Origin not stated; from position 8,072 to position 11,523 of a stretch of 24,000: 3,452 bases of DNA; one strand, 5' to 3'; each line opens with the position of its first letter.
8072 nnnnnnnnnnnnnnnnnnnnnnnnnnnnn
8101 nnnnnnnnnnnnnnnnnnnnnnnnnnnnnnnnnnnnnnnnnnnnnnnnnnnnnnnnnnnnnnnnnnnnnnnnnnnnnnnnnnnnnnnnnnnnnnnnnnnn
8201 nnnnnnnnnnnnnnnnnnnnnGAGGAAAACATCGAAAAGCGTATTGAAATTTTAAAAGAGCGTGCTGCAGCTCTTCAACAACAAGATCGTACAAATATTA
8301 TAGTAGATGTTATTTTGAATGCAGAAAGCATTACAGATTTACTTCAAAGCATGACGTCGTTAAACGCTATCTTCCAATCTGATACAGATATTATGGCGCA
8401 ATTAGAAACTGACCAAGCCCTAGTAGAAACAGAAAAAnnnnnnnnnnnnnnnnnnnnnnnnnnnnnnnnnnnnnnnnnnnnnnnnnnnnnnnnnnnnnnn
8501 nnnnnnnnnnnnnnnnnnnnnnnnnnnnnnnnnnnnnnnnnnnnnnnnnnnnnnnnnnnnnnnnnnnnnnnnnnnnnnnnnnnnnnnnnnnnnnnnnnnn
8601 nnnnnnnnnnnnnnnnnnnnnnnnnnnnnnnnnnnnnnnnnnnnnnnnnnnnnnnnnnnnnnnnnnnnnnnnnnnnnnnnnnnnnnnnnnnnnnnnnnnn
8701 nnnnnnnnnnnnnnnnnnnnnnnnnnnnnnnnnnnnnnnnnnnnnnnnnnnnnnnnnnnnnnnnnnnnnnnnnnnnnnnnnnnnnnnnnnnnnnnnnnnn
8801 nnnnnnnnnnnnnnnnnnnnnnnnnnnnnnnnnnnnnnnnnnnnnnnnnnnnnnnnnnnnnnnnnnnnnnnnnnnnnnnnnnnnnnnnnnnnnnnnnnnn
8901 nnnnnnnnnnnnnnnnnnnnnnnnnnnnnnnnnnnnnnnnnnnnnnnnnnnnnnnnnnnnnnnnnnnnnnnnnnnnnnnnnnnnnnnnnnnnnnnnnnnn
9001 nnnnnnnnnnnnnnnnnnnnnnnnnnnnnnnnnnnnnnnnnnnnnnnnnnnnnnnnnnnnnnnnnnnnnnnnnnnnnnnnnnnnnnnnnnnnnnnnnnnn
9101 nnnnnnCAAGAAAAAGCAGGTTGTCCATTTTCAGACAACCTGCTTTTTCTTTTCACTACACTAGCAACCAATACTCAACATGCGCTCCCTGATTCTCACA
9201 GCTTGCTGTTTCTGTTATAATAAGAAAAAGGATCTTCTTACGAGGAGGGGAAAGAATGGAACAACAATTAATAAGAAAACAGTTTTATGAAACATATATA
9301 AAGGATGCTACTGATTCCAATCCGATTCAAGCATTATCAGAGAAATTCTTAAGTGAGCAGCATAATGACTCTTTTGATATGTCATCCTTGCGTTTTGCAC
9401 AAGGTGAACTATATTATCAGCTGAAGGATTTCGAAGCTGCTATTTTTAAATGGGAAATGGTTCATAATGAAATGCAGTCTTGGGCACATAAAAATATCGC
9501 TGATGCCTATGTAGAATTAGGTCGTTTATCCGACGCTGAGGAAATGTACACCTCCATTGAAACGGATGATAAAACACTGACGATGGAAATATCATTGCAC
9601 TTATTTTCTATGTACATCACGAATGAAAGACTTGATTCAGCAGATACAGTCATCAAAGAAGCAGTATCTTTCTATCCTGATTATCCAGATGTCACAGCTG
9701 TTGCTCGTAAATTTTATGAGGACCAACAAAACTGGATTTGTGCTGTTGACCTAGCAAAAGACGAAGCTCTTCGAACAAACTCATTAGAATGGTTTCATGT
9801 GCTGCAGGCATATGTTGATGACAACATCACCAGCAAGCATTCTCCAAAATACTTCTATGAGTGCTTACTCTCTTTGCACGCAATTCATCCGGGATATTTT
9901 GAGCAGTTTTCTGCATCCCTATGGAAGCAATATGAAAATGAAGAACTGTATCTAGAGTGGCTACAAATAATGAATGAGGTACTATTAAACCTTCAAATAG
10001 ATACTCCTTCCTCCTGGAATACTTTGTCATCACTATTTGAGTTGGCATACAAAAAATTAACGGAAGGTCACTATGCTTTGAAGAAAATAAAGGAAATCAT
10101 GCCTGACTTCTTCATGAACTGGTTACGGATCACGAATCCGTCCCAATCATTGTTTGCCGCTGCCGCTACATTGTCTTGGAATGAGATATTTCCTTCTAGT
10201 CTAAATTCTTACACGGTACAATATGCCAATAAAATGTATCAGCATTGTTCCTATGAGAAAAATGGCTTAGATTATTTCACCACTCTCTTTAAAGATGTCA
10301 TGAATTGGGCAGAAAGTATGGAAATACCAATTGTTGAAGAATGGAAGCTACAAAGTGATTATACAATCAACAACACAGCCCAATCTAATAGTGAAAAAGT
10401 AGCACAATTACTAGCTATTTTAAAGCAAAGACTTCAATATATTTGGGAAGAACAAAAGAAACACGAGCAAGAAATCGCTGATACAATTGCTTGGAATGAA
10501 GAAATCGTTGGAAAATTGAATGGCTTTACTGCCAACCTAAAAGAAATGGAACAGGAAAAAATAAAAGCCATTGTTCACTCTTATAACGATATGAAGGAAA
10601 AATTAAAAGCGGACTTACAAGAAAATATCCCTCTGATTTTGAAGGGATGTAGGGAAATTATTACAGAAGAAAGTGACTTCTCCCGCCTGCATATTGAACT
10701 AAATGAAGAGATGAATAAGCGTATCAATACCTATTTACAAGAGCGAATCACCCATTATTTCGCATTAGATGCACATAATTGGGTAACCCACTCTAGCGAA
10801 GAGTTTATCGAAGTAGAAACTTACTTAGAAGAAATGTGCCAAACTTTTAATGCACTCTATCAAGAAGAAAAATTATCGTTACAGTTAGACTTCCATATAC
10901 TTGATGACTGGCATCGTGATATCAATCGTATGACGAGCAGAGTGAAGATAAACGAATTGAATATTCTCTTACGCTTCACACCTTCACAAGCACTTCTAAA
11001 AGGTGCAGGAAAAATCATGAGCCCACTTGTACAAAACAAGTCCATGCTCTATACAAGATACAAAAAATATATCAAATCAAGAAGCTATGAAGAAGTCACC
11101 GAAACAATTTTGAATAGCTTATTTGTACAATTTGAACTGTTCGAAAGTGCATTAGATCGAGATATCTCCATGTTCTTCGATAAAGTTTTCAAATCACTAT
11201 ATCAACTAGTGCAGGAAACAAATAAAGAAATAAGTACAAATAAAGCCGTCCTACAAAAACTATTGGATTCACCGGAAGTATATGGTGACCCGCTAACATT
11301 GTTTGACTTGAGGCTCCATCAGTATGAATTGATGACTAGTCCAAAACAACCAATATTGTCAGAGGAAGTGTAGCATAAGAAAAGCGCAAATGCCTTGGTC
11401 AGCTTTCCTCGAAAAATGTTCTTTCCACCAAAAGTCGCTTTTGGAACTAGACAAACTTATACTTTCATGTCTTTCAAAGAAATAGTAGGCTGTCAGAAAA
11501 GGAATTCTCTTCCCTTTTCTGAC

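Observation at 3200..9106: Four tandem, independently promoted, catalytically intact CwlO-architecture peptidoglycan hydrolase genes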

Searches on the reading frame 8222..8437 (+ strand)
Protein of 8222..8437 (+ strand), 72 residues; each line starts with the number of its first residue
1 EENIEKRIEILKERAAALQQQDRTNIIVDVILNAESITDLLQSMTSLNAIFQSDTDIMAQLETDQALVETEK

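Call 44: find_related_loci(query=A3, collection=metagenome_contigs, flank=10000)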
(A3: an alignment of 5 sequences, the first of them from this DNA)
Query A3 (72 aa) in metagenome_contigs; peptide patterns used: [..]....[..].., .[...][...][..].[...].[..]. (x = any residue, [..] = any of these).
600 stretches matched a pattern, but none encodes a relative of the query by tblastn (E <= 1e-3).

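Call 45: find_related_loci(query=window:8222-8437:+, collection=metagenome_contigs, flank=10000)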
Query seq(72 aa) (72 aa) in metagenome_contigs; peptide patterns used: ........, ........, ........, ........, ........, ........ (x = any residue, [..] = any of these).
600 stretches matched a pattern, but none encodes a relative of the query by tblastn (E <= 1e-3).

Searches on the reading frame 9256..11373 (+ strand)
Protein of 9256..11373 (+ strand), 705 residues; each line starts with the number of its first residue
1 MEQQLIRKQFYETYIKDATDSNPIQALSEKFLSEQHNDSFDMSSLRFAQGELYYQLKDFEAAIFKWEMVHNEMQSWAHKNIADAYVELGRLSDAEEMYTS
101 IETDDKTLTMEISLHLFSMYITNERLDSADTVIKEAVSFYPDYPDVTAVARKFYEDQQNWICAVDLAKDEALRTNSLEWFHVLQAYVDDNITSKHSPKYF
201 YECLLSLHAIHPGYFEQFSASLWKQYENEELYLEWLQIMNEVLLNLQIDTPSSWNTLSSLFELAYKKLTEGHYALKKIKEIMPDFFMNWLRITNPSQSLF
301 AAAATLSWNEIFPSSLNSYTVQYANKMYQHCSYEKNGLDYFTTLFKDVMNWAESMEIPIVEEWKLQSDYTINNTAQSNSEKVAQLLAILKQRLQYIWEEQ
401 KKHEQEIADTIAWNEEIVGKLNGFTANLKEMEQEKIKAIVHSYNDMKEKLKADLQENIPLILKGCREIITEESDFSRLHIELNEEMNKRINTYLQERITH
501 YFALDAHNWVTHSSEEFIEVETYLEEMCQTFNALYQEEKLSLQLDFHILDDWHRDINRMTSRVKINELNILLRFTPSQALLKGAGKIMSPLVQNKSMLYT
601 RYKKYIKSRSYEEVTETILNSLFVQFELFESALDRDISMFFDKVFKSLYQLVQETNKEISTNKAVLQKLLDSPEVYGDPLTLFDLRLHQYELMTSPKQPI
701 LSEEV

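Call 3: search_protein_families(library=pfam, proteins=[window:9256-11373:+], max_evalue=0.01)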
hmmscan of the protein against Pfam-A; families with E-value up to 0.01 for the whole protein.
window:9256-11373:+ (705 aa): 6 families
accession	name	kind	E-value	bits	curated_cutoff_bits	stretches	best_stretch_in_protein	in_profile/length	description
PF13181.12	TPR_8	-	4.9e-05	23.6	25.7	0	46-63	4-21/34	Tetratricopeptide repeat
PF07719.23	TPR_2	-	6.7e-05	23.1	27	0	47-67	5-25/34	Tetratricopeptide repeat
PF00515.34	TPR_1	-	8.1e-05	22.7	27.8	0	76-99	2-25/34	Tetratricopeptide repeat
PF13428.12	TPR_14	-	0.00098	20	23.5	0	114-146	5-37/44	Tetratricopeptide repeat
PF14559.12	TPR_19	-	0.0012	19.5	25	0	75-101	25-51/68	Tetratricopeptide repeat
PF13424.12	TPR_12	-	0.0025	18.4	30.1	0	73-99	43-69/77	Tetratricopeptide repeat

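Call 4: search_protein_families(library=ncbifam, proteins=[window:9256-11373:+], max_evalue=0.01)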
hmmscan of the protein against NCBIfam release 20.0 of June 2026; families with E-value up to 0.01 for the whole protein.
window:9256-11373:+ (705 aa): 0 families

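Call 42: find_homologous_proteins(query=window:9256-11373:+, max_evalue=0.00001)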
Query window:9256-11373:+ (705 aa): 358 proteins with E <= 0.00001 among 8000 candidates; the best 120 are listed.
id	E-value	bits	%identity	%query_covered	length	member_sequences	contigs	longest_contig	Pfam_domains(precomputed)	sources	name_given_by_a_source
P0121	0.0e+0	1579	100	100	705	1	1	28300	-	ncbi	-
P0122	0.0e+0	1150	72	100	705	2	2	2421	PF14559.13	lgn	-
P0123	2.5e-200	686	47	52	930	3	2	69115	PF01926.30,PF00350.30,PF00009.34,PF04670.19,PF04548.23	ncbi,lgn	ncbi:MAG: dynamin family protein [Ectobacillus sp.]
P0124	4.0e-196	672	47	52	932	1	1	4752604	PF00350.30,PF07719.24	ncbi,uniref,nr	ncbi:dynamin family protein [Bacillus sp. 3103sda1]|uniref:dynamin family protein n=1 Tax=Bacillus s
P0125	1.1e-195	670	49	51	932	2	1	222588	PF00350.30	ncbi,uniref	ncbi:dynamin family protein [Bacillus sp. FJAT-53711]|uniref:Dynamin family protein n=1 Tax=Bacillus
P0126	1.6e-193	663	47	51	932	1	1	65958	PF00350.30,PF07719.24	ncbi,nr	ncbi:GTP-binding protein [Bacillus pseudomycoides]|nr:GTP-binding protein [Bacillus pseudomycoides]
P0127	9.9e-193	661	47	52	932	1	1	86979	PF00350.30,PF03193.23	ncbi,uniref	ncbi:dynamin family protein [Bacillus rhizoplanae]|uniref:dynamin family protein n=1 Tax=Bacillus rh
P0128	5.6e-191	655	47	50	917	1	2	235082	PF01926.30,PF00350.30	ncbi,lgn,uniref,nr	ncbi:GTPase domain-containing protein [Metabacillus iocasae]|uniref:GTPase SAR1 family protein n=1 T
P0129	1.1e-190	654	47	51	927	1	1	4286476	PF00350.30,PF13181.13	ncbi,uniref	ncbi:dynamin family protein [Bacillus manliponensis]|uniref:dynamin family protein n=1 Tax=Bacillus 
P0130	1.7e-188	647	47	50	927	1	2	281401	PF14559.13,PF00350.30,PF03193.23,PF13181.13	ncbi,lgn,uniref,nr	ncbi:GTP-binding protein [Bacillus manliponensis]|uniref:GTP-binding protein n=1 Tax=Bacillus manlip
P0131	2.7e-188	646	42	60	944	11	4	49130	PF00350.30,PF07719.24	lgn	-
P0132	2.8e-188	646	45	50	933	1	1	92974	PF01926.30,PF00350.30,PF00009.34,PF03193.23,PF04548.23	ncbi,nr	ncbi:MAG TPA: dynamin family protein [Bacillus sp. (in: firmicutes)]|nr:dynamin family protein [Baci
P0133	7.9e-187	641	46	52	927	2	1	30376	PF14559.13,PF00350.30,PF13428.13,PF13181.13,PF07719.24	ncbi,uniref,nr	ncbi:GTP-binding protein [Bacillus cereus]|uniref:dynamin family protein n=1 Tax=Bacillus cereus Tax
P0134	2.2e-186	640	46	52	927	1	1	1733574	PF00350.30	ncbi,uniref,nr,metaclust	ncbi:dynamin family protein [Viridibacillus arvi]|uniref:GTP-binding protein n=1 Tax=Viridibacillus 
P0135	2.6e-186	639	46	52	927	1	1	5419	PF00350.30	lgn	-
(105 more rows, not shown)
